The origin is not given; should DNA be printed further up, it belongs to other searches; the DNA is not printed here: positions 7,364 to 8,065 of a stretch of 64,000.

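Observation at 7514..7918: SpeD (AdoMetDC)-like pyruvoyl decarboxylase with an altered self-cleavage site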

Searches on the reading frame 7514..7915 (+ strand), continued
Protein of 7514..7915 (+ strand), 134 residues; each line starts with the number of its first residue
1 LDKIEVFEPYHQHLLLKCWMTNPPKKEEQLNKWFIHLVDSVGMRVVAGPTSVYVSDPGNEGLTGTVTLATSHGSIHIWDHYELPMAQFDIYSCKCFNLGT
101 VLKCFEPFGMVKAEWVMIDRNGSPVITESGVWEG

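Call 28: search_dna_similar(query=L001:4010-4375:+, collection=phages, mode=protein, max_evalue=0.001, max_rows=60, rows=spread)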
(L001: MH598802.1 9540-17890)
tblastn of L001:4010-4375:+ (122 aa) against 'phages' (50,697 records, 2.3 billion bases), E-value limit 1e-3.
Records with a match: 12; places in all: 12; records where one place covers at least 80% of the query: 12.
Best place of each record, by identity: >=99% 1; 95-99% 1; 60-80% 6; <60% 4.
By first word of the organism name: Pelagibacter 11; uncultured 1.
By host as written in the record: Candidatus Pelagibacter sp. HTCC7211 6; Candidatus Pelagibacter ubique HTCC1062 3; Candidatus Pelagibacter sp. FZCC0015 1; Candidatus Pelagibacter sp.FZCC0233 1; - 1.
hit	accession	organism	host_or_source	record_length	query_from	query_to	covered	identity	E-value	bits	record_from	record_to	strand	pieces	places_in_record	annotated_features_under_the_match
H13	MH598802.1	Pelagibacter phage HTVC201P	Candidatus Pelagibacter sp. FZCC0015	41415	1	122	100%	100.0%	1e-76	251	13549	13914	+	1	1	S-adenosylmethionine decarboxylase | hypothetical protein | ribonucleotide-diphosphate reductase subunit alpha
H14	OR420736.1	Pelagibacter phage HTVC304P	Candidatus Pelagibacter sp.FZCC0233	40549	1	122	100%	98.4%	6e-76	249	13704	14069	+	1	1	S-adenosylmethionine decarboxylase | hypothetical protein | ribonucleotide-diphosphate reductase subunit alpha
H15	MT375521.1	Pelagibacter phage Eistla EXVC025P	Candidatus Pelagibacter ubique HTCC1062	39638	1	122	100%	77.9%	6e-60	203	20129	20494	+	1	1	S-adenosylmethionine decarboxylase | exonuclease | ribonucleoside-diphosphate reductase alpha subunit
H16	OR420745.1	Pelagibacter phage HTVC048P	Candidatus Pelagibacter ubique HTCC1062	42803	1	121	99%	73.6%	5e-56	192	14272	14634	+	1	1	S-adenosylmethionine decarboxylase proenzyme | hypothetical protein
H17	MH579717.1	Pelagibacter phage HTVC021P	Candidatus Pelagibacter ubique HTCC1062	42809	1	121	99%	73.6%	5e-56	192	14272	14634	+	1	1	S-adenosylmethionine decarboxylase proenzyme | hypothetical protein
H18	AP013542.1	uncultured phage_MedDCM-OCT-S35-C6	metagenomic fosmid library constructed ...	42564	1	122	100%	73.0%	3e-56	192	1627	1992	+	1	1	S-adenosylmethionine decarboxylase proenzyme (TIGR03330) | hypothetical protein | ribonucleotide-diphosphate reductase subunit alpha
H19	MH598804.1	Pelagibacter phage HTVC105P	Candidatus Pelagibacter sp. HTCC7211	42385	1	120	98%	67.5%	3e-44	158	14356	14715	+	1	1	S-adenosylmethionine decarboxylase | hypothetical protein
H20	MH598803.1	Pelagibacter phage HTVC121P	Candidatus Pelagibacter sp. HTCC7211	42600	1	120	98%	65.8%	6e-42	152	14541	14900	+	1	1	S-adenosylmethionine decarboxylase | hypothetical protein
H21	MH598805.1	Pelagibacter phage HTVC109P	Candidatus Pelagibacter sp. HTCC7211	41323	1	119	98%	58.0%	1e-43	156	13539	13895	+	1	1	S-adenosylmethionine decarboxylase | hypothetical protein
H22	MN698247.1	Pelagibacter phage HTVC115P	Candidatus Pelagibacter sp. HTCC7211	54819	1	114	93%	50.0%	5e-32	123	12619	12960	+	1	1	S-adenosylmethionine decarboxylase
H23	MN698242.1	Pelagibacter phage HTVC103P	Candidatus Pelagibacter sp. HTCC7211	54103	2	119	97%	47.5%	2e-33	127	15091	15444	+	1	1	S-adenosylmethionine decarboxylase | hypothetical protein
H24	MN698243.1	Pelagibacter phage HTVC104P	Candidatus Pelagibacter sp. HTCC7211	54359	2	119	97%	47.5%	9e-33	125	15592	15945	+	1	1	S-adenosylmethionine decarboxylase | hypothetical protein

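Call 29: search_protein_representatives(protein=window:7514-7915:+)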
Query: 134 residues. Proteins with E-value up to 0.001 (for the whole library): 585; up to 1e-10: 284; up to 1e-30: 3. The best 150 are listed.
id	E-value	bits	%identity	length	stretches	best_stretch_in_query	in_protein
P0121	1.4e-61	223.0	73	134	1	1-133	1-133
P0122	2.2e-41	157.5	70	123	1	5-106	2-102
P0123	7.7e-34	133.0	69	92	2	78-133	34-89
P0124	2.2e-30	121.8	64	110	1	7-94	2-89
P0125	2.6e-30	121.6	48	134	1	7-123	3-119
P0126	4.0e-29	117.7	46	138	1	8-123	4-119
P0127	4.2e-29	117.6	58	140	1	21-123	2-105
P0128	1.5e-28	115.8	45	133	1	10-128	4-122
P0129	3.3e-28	114.8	45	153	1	8-126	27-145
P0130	1.4e-26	109.5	66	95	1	7-80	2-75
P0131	3.0e-26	108.4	42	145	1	11-130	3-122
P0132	1.4e-25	106.2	43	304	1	4-123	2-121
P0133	3.7e-25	104.9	42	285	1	11-130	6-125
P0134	1.2e-24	103.2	49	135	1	5-122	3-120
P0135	1.9e-24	102.5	41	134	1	10-125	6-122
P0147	7.3e-22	94.2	36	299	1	10-125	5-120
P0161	6.7e-21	91.1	39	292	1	11-131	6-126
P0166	2.6e-20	89.2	43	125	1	7-122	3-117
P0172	6.4e-20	87.9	36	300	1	10-125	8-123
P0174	6.7e-20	87.8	44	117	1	10-121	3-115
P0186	5.5e-19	84.8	44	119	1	21-123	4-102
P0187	5.8e-19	84.8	42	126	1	11-121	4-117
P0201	2.5e-18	82.7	36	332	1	10-121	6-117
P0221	1.7e-17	80.0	32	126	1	10-122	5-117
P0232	6.5e-17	78.1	35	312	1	11-122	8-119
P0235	9.4e-17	77.6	34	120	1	10-121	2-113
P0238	1.1e-16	77.4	36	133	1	10-123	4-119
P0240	1.4e-16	77.1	37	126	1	8-121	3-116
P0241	1.4e-16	77.0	34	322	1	10-121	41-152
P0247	2.6e-16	76.2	36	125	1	11-121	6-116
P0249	2.8e-16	76.1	34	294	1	11-123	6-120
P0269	1.4e-15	73.8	31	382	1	9-122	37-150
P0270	1.7e-15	73.6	37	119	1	7-121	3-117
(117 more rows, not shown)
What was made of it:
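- Checked: 585 clusters at 50% identity were found (call 29).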

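Call 32: search_dna_similar(query=window:7514-7915:+, collection=phages, mode=protein, max_evalue=10, max_rows=60)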
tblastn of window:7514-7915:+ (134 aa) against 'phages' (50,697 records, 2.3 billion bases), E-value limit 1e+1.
Records with a match: 22; places in all: 22; records where one place covers at least 80% of the query: 12.
Best place of each record, by identity: <60% 22.
By first word of the organism name: Pelagibacter 11; Escherichia 4; uncultured 3; Synechococcus 3; Microcystis 1.
By host as written in the record: Candidatus Pelagibacter sp. HTCC7211 6; Escherichia coli 4; Candidatus Pelagibacter ubique HTCC1062 3; - 3; Synechococcus sp. LC16 2; Candidatus Pelagibacter sp. FZCC0015 1; Candidatus Pelagibacter sp.FZCC0233 1; Microcystis sp. SG03 1; and 1 more.
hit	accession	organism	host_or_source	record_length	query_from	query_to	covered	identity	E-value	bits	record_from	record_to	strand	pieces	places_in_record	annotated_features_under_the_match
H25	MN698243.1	Pelagibacter phage HTVC104P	Candidatus Pelagibacter sp. HTCC7211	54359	7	123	87%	32.5%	2e-17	83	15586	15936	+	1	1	S-adenosylmethionine decarboxylase | hypothetical protein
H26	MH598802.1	Pelagibacter phage HTVC201P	Candidatus Pelagibacter sp. FZCC0015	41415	3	121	89%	31.9%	6e-17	81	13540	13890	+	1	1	S-adenosylmethionine decarboxylase | hypothetical protein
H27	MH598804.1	Pelagibacter phage HTVC105P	Candidatus Pelagibacter sp. HTCC7211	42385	11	121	83%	34.2%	9e-14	72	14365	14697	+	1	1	S-adenosylmethionine decarboxylase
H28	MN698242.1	Pelagibacter phage HTVC103P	Candidatus Pelagibacter sp. HTCC7211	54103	8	120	84%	33.6%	1e-16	80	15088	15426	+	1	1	S-adenosylmethionine decarboxylase | hypothetical protein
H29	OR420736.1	Pelagibacter phage HTVC304P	Candidatus Pelagibacter sp.FZCC0233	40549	3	120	88%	32.2%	1e-16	81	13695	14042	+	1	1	S-adenosylmethionine decarboxylase | hypothetical protein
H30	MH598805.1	Pelagibacter phage HTVC109P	Candidatus Pelagibacter sp. HTCC7211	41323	11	120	82%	34.5%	8e-18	84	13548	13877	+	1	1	S-adenosylmethionine decarboxylase | hypothetical protein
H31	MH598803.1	Pelagibacter phage HTVC121P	Candidatus Pelagibacter sp. HTCC7211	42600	11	121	83%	33.3%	1e-12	69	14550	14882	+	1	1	S-adenosylmethionine decarboxylase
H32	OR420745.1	Pelagibacter phage HTVC048P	Candidatus Pelagibacter ubique HTCC1062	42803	11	120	82%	32.4%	3e-15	76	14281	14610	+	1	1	S-adenosylmethionine decarboxylase proenzyme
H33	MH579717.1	Pelagibacter phage HTVC021P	Candidatus Pelagibacter ubique HTCC1062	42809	11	120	82%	32.4%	3e-15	76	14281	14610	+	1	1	S-adenosylmethionine decarboxylase proenzyme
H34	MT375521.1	Pelagibacter phage Eistla EXVC025P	Candidatus Pelagibacter ubique HTCC1062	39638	11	120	82%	31.8%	3e-16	79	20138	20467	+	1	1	S-adenosylmethionine decarboxylase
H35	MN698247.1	Pelagibacter phage HTVC115P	Candidatus Pelagibacter sp. HTCC7211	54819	11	120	82%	31.8%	4e-16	79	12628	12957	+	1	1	S-adenosylmethionine decarboxylase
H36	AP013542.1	uncultured phage_MedDCM-OCT-S35-C6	metagenomic fosmid library constructed ...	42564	11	120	82%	30.9%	5e-15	76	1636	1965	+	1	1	S-adenosylmethionine decarboxylase proenzyme (TIGR03330)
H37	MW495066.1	Microcystis phage MaAM05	Microcystis sp. SG03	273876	13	103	68%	33.7%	3e-3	42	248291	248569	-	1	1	speH_1: S-adenosylmethionine decarboxylase proenzyme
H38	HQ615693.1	Synechococcus phage S-CRM01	Synechococcus sp. LC16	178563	29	93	49%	36.9%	2e-1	37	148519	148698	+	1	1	S-adenosylmethionine decarboxylase proenzyme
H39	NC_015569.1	Synechococcus phage S-CRM01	Synechococcus sp. LC16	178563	29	93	49%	36.9%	2e-1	37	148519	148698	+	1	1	S-adenosylmethionine decarboxylase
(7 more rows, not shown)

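Call 39: find_encoding_contigs(protein=window:7514-7915:+, flank=10000, max_places=4)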
Protein window:7514-7915:+ (134 aa): 10 contigs read that carry it; 4 places shown.
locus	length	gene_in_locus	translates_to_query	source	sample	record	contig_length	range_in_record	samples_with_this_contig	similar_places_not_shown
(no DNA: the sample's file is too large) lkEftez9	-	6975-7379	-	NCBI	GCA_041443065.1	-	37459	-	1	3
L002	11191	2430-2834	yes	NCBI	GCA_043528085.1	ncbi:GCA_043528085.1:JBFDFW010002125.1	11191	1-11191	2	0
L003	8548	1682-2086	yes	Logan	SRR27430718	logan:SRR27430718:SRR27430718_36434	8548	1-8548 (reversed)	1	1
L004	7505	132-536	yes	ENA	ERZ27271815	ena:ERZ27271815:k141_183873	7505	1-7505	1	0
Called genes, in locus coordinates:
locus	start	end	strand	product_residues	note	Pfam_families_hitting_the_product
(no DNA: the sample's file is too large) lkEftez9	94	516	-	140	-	-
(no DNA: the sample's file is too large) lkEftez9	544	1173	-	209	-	-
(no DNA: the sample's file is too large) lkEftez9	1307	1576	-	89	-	-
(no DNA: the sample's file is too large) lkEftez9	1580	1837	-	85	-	PF16225:DUF4884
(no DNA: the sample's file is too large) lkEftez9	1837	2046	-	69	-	-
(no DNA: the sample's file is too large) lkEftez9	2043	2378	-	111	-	-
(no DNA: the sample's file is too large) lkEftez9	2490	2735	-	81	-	-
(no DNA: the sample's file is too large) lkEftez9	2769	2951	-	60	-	-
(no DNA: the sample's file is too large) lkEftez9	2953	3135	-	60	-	-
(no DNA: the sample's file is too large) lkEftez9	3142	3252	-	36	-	-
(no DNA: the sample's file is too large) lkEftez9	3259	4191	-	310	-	-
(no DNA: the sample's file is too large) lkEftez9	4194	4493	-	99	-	-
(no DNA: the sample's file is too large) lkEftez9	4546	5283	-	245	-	PF00535:Glycos_transf_2, PF10111:Glyco_tranf_2_2, PF13641:Glyco_tranf_2_3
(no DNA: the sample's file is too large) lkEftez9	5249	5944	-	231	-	PF00149:Metallophos, PF12850:Metallophos_2 (faint)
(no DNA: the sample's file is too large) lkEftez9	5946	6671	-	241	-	-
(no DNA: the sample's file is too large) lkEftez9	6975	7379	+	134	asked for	PF02675:AdoMet_dc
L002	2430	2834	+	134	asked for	PF02675:AdoMet_dc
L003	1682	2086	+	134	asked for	PF02675:AdoMet_dc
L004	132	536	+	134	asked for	PF02675:AdoMet_dc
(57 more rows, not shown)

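Call 40: find_encoding_contigs(protein=P0058, flank=10000, max_places=3)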
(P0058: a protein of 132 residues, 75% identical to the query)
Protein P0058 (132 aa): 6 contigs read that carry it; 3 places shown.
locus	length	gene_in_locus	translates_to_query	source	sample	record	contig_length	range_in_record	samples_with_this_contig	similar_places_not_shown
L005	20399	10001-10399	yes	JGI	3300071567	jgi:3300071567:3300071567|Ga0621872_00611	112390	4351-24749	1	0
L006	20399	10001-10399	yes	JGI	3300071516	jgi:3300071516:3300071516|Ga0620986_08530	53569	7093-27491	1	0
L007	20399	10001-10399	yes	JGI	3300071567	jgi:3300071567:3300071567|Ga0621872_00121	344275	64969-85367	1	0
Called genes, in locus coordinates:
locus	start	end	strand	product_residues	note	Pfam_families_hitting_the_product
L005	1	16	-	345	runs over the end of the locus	-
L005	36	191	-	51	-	-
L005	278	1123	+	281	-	-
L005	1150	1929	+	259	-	-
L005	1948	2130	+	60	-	-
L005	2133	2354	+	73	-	-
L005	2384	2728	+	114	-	PF11753:DUF3310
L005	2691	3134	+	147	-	PF00004:AAA (faint), PF01583:APS_kinase, PF06414:Zeta_toxin, PF13238:AAA_18 (weak)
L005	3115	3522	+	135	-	PF01467:CTP_transf_like (weak)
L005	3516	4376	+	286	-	PF01555:N6_N4_Mtase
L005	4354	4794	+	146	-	PF19174:DUF5856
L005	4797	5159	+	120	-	-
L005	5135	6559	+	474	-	-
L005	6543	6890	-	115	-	PF02643:DUF192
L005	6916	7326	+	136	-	PF00293:NUDIX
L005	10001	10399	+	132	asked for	PF02675:AdoMet_dc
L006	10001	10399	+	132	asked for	PF02675:AdoMet_dc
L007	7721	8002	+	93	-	-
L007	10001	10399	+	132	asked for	PF02675:AdoMet_dc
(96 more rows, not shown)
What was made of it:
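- On Gamma-glutamyl-polyamine synthetase link for the GS-like gene at 38857-39987: Homologs of the SpeD-like gene in other phages have different neighbours (call 40).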

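Call 46: search_solved_structures(query=A1, max_evalue=0.01, show_alignments=4)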
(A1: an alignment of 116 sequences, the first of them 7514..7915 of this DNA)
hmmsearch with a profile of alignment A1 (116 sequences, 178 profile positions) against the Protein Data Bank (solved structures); distinct sequences matched with E-value up to 0.01: 5.
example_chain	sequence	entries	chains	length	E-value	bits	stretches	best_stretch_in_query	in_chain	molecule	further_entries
2iii_A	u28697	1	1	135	1.3e-10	44.3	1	74-143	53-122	S-adenosylmethionine decarboxylase proenzyme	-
1vr7_A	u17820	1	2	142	2.7e-09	39.9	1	75-134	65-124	S-adenosylmethionine decarboxylase proenzyme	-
1tlu_A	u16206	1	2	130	2.9e-09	39.8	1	75-134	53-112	S-adenosylmethionine decarboxylase proenzyme, AdoMetDC, SamDC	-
1tmi_A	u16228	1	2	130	3.9e-08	36.2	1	75-134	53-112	S-adenosylmethionine decarboxylase proenzyme, AdoMetDC, SamDC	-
3iwb_A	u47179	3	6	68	0.00048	22.8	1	86-134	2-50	S-adenosylmethionine decarboxylase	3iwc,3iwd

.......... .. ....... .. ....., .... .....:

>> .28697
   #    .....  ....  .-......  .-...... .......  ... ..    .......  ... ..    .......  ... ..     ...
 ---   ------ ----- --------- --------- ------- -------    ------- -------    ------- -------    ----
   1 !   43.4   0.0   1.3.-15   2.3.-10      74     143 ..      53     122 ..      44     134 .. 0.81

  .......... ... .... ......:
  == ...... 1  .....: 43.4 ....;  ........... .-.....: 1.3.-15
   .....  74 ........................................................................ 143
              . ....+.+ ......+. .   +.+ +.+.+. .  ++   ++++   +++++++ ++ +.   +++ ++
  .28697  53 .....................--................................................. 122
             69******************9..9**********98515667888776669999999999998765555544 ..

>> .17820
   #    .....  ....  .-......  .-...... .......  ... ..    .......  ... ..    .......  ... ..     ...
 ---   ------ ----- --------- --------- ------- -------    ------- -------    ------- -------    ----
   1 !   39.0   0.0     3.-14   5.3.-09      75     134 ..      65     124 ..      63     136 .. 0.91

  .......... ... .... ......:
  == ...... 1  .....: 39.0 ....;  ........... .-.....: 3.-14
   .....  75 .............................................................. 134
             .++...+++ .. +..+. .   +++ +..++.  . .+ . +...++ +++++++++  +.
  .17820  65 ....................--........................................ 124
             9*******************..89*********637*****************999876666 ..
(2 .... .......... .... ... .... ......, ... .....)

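Call 51: predict_structure(alignment_id=A1)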
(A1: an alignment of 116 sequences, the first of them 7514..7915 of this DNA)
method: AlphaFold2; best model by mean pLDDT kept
length: 134 residues; sequences in the alignment: 116
mean_pLDDT: 96.4   pTM: 0.87
mean pLDDT of the five models: 96.4, 95.9, 95.5, 95.3, 95.1
residues with pLDDT >= 90: 125; 70-90: 8; 50-70: 1; < 50: 0
segments of 3 or more residues with pLDDT < 50: none
pLDDT, mean of each block of 10 residues (from residue 1): 82 98 98 98 97 98 98 98 98 96 98 98 97 95
secondary structure, 60 per line:
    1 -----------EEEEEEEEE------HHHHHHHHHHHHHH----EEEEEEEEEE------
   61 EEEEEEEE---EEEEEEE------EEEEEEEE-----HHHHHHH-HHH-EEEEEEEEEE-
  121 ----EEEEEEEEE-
elements in order: E12-20 H27-40 E45-54 E61-68 E72-78 E85-92 H98-104 E110-119 E125-133
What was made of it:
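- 7721..7726 (+): Thr70-Ser71 predicted scissile bond. Ser71 (TCA) would become the pyruvoyl group. S71 sits in the turn between strands 61-68 and 72-78 of the model (call 51).
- On AdoMet_dc superfamily (Pfam PF02675; class 1b SpeD fold): AF2 pLDDT 96.4 (call 51).
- The AF2 model has pLDDT 96.4 (call 51).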

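Call 53: fold_search(model_id=the predicted structure, library=pdb)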
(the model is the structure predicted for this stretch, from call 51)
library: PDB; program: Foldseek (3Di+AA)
matches with E <= 10: 872; with E <= 0.001: 11
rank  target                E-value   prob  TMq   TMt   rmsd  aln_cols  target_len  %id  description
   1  1vr7_B                8.2e-05  1.00  0.70  0.78   2.6       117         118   15  Crystal structure of S-adenosylmethionine decarboxylase proenzyme (TM0655) from THERMOTOGA MARITIMA at 1.2 A resolutio (released 2005-03-15)
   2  1tlu_A                9.1e-05  1.00  0.69  0.78   2.1       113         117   16  Crystal Structure of Thermotoga maritima S-adenosylmethionine decarboxylase (released 2004-06-29)
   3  1vr7_A                9.6e-05  1.00  0.68  0.75   2.2       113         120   16  Crystal structure of S-adenosylmethionine decarboxylase proenzyme (TM0655) from THERMOTOGA MARITIMA at 1.2 A resolutio (released 2005-03-15)
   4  2iii                  1.3e-04  1.00  0.66  0.73   6.3       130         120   19  Crystal structure of the adenosylmethionine decarboxylase (aq_254) from aquifex aeolicus vf5 (released 2007-10-09)
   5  1mhm_A                2.3e-04  1.00  0.57  0.33   5.7       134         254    9  Crystal structure of S-adenosylmethionine decarboxylase from potato (released 2002-12-11)
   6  1tmi_A                4.4e-04  1.00  0.65  0.73   2.9       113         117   15  Structure of Thermotoga maritima S63A non-processing mutant S-adenosylmethionine decarboxylase (released 2004-06-29)
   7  3dz3_A                5.4e-04  1.00  0.55  0.33   8.7       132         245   12  Human AdoMetDC F223A mutant with covalently bound S-Adenosylmethionine methyl ester (released 2009-03-10)
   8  3ep3_A                6.7e-04  1.00  0.52  0.31   7.1       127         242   12  Human AdoMetDC D174N mutant with no putrescine bound (released 2008-12-23)
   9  9p1h_C                7.9e-04  1.00  0.52  0.30   7.2       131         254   11  100K human S-adenosylmethionine decarboxylase (released 2025-09-17)
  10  3dz4_A                8.8e-04  1.00  0.52  0.31   5.9       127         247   12  Human AdoMetDC with 5'-[(2-carboxamidoethyl)methylamino]-5'-deoxy-8-methyladenosine (released 2009-03-10)
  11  9p1h_A                9.8e-04  1.00  0.53  0.30   8.2       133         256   10  100K human S-adenosylmethionine decarboxylase (released 2025-09-17)
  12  9p7q_A                1.1e-03  1.00  0.54  0.31   6.1       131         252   11  273K human S-adenosylmethionine decarboxylase (released 2025-09-17)
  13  1i7c_A                1.4e-03  1.00  0.59  0.33   8.5       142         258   13  HUMAN S-ADENOSYLMETHIONINE DECARBOXYLASE WITH COVALENTLY BOUND PYRUVOYL GROUP AND COMPLEXED WITH METHYLGLYOXAL BIS-(GU (released 2001-08-22)
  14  3dz7_A                1.8e-03  1.00  0.49  0.30   5.4       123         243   11  Human AdoMetDC with 5'-[(carboxamidomethyl)methylamino]-5'-deoxy-8-methyladenosine (released 2009-03-10)
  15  3dz2_A                1.8e-03  1.00  0.50  0.30   7.2       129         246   11  Human AdoMetDC with 5'-[(3-aminopropyl)methylamino]-5'deoxy-8-methyladenosine (released 2009-03-10)
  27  6zm9                  3.8e-03  1.00  0.47  0.48   8.5       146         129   11  PHAGE SAM LYASE IN COMPLEX WITH S-METHYL-5'-THIOADENOSINE (released 2021-02-24)
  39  6znb                  1.1e-02  1.00  0.45  0.47   6.8       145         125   10  PHAGE SAM LYASE IN APO STATE (released 2021-02-24)
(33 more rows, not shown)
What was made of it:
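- On AdoMet_dc superfamily (Pfam PF02675; class 1b SpeD fold): Foldseek top hits are 1vr7 and 1tlu, TM 0.70/0.78, rmsd 2.1-2.6 A (call 53).
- Closest known: Class 1b AdoMetDC. Same: Same fold (TM 0.70-0.78, call 53).
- Its best PDB matches are T. maritima AdoMetDC, TM 0.70/0.78, rmsd 2.1-2.6 A (call 53). Foldseek also lists phage SAM lyase 6zm9/6znb at low rank (TM 0.45-0.47, call 53).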

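Call 57: list_cluster_members(proteins=[P0174, P0186, P0270, P0235, P0238, P0240, P0221, P0247, P0187, P0166])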
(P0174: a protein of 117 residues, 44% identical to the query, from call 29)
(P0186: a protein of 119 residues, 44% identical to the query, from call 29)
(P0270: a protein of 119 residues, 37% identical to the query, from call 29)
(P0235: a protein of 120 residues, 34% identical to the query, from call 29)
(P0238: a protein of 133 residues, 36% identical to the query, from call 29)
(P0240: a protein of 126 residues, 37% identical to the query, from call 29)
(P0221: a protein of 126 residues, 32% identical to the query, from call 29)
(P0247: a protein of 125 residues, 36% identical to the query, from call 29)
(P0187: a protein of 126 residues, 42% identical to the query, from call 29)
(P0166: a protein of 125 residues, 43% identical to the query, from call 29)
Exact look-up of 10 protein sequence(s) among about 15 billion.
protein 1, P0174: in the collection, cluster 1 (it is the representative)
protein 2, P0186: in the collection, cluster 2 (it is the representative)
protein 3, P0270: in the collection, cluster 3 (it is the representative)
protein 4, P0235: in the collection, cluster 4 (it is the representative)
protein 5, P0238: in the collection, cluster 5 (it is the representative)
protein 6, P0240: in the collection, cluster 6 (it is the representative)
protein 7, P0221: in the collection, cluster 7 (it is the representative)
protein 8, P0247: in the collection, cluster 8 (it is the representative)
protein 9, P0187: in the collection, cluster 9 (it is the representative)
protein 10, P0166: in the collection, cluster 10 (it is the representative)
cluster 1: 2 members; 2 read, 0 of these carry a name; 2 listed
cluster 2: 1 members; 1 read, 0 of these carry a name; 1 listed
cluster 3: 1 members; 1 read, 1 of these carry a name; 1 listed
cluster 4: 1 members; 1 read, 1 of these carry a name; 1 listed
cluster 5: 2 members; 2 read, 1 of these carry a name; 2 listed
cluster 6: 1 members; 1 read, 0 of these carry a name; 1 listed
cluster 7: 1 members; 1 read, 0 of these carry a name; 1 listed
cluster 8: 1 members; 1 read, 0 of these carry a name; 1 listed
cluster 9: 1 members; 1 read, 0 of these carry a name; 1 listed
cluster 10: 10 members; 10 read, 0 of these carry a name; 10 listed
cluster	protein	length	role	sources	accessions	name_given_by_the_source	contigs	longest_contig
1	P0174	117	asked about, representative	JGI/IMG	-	-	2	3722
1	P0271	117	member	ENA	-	-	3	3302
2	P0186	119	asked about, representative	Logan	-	-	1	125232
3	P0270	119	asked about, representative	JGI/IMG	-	S-adenosylmethionine/arginine decarboxylase-like enzyme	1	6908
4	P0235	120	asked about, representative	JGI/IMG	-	S-adenosylmethionine/arginine decarboxylase-like enzyme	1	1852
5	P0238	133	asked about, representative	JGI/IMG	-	S-adenosylmethionine/arginine decarboxylase-like enzyme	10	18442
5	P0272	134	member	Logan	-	-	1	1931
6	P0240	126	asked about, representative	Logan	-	-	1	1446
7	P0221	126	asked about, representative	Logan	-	-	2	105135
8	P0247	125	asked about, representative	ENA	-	-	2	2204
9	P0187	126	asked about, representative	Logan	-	-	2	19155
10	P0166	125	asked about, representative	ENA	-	-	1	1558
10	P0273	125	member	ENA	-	-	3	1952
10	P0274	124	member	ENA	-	-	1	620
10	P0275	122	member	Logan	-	-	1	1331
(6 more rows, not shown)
